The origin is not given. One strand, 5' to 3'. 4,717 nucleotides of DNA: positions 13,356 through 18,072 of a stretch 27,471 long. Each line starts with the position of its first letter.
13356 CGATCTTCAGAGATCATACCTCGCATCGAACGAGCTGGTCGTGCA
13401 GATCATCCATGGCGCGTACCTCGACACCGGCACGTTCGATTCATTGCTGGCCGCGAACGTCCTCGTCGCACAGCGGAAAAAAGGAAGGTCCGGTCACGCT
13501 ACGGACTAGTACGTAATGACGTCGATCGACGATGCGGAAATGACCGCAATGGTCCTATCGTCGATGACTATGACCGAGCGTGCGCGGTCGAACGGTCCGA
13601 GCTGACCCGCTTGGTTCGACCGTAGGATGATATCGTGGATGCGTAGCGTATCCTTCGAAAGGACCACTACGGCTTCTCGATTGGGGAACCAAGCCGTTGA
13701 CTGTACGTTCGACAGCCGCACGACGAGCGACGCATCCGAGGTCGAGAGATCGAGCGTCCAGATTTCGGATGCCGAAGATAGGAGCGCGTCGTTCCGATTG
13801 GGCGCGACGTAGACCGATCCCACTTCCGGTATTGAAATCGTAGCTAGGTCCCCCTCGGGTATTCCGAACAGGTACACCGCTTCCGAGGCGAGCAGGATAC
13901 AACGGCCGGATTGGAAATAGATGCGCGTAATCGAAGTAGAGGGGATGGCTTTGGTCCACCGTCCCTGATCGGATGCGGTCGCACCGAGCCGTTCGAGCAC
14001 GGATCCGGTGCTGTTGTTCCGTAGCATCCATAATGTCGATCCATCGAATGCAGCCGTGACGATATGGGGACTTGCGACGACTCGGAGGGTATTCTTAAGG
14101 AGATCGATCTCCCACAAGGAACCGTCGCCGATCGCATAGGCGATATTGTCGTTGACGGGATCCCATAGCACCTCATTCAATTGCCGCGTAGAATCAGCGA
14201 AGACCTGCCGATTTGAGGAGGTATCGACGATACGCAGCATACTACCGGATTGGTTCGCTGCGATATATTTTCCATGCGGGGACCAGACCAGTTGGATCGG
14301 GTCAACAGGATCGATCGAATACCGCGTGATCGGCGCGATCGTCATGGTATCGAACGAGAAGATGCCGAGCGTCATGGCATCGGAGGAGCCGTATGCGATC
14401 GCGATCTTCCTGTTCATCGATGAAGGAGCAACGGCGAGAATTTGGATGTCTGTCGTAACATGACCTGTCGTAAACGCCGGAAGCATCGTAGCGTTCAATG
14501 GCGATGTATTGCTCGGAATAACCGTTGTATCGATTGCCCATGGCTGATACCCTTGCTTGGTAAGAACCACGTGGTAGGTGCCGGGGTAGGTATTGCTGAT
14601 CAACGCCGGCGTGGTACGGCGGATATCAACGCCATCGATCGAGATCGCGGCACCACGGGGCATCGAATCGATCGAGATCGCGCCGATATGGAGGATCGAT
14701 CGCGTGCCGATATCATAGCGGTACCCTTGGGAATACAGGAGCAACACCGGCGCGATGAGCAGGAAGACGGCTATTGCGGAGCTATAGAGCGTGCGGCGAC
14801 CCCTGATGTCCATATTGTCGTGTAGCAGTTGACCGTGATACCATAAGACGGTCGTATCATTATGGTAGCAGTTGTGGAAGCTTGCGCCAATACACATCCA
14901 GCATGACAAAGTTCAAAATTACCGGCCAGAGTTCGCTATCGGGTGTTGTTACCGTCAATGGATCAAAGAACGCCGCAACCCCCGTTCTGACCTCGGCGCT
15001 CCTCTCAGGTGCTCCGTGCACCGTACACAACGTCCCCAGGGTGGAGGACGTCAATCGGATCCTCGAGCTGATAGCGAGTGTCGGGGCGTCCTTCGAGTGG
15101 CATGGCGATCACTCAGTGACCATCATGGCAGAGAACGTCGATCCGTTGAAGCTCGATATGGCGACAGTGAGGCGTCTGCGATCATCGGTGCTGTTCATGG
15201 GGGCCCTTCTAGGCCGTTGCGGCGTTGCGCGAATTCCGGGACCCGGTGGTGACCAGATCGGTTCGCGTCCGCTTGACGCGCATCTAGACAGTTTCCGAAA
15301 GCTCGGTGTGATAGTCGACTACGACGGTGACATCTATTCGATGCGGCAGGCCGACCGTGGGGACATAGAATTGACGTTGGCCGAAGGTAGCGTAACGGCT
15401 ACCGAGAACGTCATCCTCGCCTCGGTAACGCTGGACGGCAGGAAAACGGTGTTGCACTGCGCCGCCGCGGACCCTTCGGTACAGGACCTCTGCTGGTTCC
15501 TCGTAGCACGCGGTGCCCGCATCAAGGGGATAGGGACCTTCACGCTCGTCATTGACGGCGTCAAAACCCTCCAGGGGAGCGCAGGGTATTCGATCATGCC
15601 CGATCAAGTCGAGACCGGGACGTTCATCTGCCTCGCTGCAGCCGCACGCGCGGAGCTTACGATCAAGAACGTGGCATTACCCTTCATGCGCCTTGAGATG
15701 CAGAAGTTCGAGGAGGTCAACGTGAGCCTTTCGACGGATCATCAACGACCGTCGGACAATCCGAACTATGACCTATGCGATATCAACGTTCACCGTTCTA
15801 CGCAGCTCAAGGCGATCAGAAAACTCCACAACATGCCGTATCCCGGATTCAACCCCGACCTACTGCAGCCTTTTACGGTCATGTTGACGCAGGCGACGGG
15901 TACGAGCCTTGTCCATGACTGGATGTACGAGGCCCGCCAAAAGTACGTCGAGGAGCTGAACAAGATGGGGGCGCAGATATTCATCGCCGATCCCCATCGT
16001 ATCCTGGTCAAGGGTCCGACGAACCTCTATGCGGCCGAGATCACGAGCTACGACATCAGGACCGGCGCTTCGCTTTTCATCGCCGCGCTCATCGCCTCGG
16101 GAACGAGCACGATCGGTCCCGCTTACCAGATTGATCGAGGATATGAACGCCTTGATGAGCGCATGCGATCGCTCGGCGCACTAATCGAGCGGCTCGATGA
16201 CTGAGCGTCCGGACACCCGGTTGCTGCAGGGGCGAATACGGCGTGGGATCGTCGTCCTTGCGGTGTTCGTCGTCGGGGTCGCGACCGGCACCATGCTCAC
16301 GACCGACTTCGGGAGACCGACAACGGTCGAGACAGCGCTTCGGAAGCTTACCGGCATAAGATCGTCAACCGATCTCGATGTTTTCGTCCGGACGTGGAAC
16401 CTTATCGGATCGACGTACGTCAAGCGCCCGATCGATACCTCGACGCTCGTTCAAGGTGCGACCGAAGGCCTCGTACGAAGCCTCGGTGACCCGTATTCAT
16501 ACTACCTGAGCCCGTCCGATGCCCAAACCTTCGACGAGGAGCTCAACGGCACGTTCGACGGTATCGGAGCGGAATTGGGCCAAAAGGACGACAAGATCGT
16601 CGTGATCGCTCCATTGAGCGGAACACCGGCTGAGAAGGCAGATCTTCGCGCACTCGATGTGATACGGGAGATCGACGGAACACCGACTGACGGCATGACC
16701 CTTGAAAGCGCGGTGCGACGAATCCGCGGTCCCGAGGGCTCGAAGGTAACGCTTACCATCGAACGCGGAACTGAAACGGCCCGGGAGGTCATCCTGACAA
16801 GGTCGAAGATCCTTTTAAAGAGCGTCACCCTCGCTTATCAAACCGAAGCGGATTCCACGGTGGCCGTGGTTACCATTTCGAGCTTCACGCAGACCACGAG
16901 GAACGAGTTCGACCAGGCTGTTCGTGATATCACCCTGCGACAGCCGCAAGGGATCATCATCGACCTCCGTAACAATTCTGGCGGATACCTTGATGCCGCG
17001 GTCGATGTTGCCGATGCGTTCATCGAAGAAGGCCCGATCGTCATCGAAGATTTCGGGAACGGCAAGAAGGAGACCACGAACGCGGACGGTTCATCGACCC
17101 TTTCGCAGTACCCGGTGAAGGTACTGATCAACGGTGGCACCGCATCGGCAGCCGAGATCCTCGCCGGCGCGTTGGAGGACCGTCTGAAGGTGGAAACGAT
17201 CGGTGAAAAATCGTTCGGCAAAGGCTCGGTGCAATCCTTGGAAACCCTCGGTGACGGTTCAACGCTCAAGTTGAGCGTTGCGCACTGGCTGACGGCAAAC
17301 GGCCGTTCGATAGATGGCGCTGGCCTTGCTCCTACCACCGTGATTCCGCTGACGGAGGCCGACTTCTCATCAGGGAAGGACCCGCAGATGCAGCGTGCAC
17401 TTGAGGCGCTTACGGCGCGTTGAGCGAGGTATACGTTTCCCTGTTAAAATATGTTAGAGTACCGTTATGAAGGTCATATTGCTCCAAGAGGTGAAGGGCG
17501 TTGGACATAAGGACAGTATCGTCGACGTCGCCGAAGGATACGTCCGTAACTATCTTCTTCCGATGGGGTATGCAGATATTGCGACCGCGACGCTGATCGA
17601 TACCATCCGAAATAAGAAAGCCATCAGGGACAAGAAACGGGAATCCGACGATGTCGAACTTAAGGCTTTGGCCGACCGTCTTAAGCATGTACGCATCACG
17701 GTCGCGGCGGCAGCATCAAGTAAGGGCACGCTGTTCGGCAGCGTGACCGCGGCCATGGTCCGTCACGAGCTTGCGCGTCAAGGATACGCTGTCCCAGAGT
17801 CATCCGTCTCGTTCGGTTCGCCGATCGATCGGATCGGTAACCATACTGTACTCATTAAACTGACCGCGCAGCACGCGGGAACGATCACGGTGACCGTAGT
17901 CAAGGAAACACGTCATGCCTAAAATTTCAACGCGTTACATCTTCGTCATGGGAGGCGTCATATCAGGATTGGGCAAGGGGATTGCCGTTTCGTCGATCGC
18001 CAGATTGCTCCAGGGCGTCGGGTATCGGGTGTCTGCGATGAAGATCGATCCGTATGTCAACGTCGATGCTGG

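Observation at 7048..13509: SAM synthesis/SAH recycling module interleaved gene-by-gene with the dTDP-rhamnose pathway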

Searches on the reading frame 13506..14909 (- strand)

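Call 4: search_protein_families(library=pfam, proteins=[window:13506-14909:-])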
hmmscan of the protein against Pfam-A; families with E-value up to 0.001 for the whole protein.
window:13506-14909:- (467 aa): 2 families
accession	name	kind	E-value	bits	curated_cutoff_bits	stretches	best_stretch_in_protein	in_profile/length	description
PF08308.17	PEGA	-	4.2e-09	36.6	20.8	1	76-136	2-61/71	PEGA domain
PF25174.1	Beta-prop_THOC3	-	3.4e-08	33.3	305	1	173-274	64-164/272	THOC3 beta-propeller domain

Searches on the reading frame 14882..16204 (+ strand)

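Call 4: search_protein_families(library=pfam, proteins=[window:14882-16204:+])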
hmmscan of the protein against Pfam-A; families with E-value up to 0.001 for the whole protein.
window:14882-16204:+ (440 aa): 1 family
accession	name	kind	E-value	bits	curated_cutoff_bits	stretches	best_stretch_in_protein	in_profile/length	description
PF00275.25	EPSP_synthase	-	2.6e-62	211.3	22.8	1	14-427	2-416/417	EPSP synthase (3-phosphoshikimate 1-carboxyvinyltransferase)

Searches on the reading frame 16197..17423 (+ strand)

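Call 4: search_protein_families(library=pfam, proteins=[window:16197-17423:+])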
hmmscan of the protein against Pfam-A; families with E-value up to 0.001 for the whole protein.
window:16197-17423:+ (408 aa): 5 families
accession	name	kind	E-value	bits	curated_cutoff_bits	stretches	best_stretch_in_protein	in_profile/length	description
PF03572.23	Peptidase_S41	-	1.3e-44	152.1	24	1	222-382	2-164/165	Peptidase family S41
PF17820.7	PDZ_6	-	2.7e-11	43.5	27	1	137-190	3-54/54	PDZ domain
PF00595.29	PDZ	-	1.2e-10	42.1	23.2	1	121-189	12-81/81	PDZ domain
PF13180.12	PDZ_2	-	1.5e-09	38.5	27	1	123-194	3-73/80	PDZ domain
PF22694.1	CtpB_N-like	-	6.5e-09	36.6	27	1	57-104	35-81/85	Activating protease CtpB N-terminal domain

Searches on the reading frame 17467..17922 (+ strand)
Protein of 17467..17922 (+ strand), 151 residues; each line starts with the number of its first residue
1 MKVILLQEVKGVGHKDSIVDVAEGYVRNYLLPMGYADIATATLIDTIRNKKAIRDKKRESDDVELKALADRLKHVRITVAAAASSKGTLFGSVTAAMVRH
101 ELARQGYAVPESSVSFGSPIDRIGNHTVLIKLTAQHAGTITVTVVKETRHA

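Call 4: search_protein_families(library=pfam, proteins=[window:17467-17922:+])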
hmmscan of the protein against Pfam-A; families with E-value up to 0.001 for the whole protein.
window:17467-17922:+ (151 aa): 2 families
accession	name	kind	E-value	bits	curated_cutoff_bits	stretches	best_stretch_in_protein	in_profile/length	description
PF01281.25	Ribosomal_L9_N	-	4e-19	68.3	20.7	1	1-44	1-44/47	Ribosomal protein L9, N-terminal domain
PF03948.19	Ribosomal_L9_C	-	3.3e-17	63.1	23.2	1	64-145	2-85/86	Ribosomal protein L9, C-terminal domain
